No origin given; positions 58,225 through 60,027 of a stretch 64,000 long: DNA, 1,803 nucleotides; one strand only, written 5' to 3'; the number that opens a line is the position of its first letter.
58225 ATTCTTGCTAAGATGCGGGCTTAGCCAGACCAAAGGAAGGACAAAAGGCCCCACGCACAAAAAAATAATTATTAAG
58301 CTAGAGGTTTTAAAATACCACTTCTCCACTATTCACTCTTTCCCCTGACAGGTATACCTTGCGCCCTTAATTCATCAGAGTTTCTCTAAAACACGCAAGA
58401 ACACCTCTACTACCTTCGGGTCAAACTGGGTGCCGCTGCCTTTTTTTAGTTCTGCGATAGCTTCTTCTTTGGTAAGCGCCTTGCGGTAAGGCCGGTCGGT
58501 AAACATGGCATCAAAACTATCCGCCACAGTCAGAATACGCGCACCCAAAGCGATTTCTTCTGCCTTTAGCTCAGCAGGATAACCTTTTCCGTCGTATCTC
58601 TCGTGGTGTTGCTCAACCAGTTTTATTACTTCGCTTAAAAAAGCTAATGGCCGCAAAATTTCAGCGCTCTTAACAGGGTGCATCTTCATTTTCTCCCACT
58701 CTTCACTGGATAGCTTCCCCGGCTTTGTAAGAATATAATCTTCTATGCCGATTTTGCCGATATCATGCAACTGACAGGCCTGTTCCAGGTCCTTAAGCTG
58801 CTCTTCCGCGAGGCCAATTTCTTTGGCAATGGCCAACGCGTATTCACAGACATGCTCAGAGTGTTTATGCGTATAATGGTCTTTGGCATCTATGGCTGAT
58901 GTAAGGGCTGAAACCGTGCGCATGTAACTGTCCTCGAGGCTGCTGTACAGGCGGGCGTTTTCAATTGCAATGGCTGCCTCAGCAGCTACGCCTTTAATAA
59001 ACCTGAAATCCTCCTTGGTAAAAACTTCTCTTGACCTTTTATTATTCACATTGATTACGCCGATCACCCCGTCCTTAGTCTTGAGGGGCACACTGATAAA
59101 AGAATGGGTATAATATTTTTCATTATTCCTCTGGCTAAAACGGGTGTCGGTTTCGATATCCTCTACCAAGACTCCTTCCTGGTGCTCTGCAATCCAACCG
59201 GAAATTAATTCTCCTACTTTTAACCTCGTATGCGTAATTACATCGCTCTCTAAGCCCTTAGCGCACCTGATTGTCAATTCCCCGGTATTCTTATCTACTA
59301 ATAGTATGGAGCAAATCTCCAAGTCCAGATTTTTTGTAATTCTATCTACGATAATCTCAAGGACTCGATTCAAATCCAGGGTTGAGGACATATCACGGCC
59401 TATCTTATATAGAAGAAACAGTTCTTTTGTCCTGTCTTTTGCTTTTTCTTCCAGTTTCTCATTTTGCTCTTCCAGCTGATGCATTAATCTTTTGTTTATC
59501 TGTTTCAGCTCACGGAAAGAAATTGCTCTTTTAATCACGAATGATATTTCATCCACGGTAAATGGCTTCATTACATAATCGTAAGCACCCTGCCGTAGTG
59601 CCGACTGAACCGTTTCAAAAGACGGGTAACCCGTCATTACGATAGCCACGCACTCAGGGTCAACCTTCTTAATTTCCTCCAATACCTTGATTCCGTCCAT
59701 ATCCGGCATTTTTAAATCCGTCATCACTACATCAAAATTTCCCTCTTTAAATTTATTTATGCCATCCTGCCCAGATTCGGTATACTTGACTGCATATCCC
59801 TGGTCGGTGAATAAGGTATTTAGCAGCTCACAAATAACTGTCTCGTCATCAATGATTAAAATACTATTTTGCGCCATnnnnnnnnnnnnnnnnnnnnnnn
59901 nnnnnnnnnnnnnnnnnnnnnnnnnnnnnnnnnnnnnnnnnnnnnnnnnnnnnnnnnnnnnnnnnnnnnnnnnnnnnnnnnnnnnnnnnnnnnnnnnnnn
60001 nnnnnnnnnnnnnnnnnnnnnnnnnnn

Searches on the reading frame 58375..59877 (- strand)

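Call 83: search_protein_families(library=pfam, proteins=[window:58375-59877:-], max_evalue=0.0001)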
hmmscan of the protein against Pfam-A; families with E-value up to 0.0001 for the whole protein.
window:58375-59877:- (500 aa): 6 families
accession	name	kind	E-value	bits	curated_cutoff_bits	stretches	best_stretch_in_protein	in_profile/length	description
PF13487.12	HD_5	-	6.9e-40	137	27.2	1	326-489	4-170/170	HD domain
PF00072.30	Response_reg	-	2e-28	99.2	30.2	1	6-112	1-107/111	Response regulator receiver domain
PF01966.28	HD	-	7.9e-22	78.2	22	1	338-458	3-116/116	HD domain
PF13185.12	GAF_2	-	1.6e-18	67.6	28.6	1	167-306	2-136/136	GAF domain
PF01590.32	GAF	-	2.7e-17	64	22.4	1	168-305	1-133/133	GAF domain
PF13492.12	GAF_3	-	2.7e-15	57.3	27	1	170-307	3-129/129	GAF domain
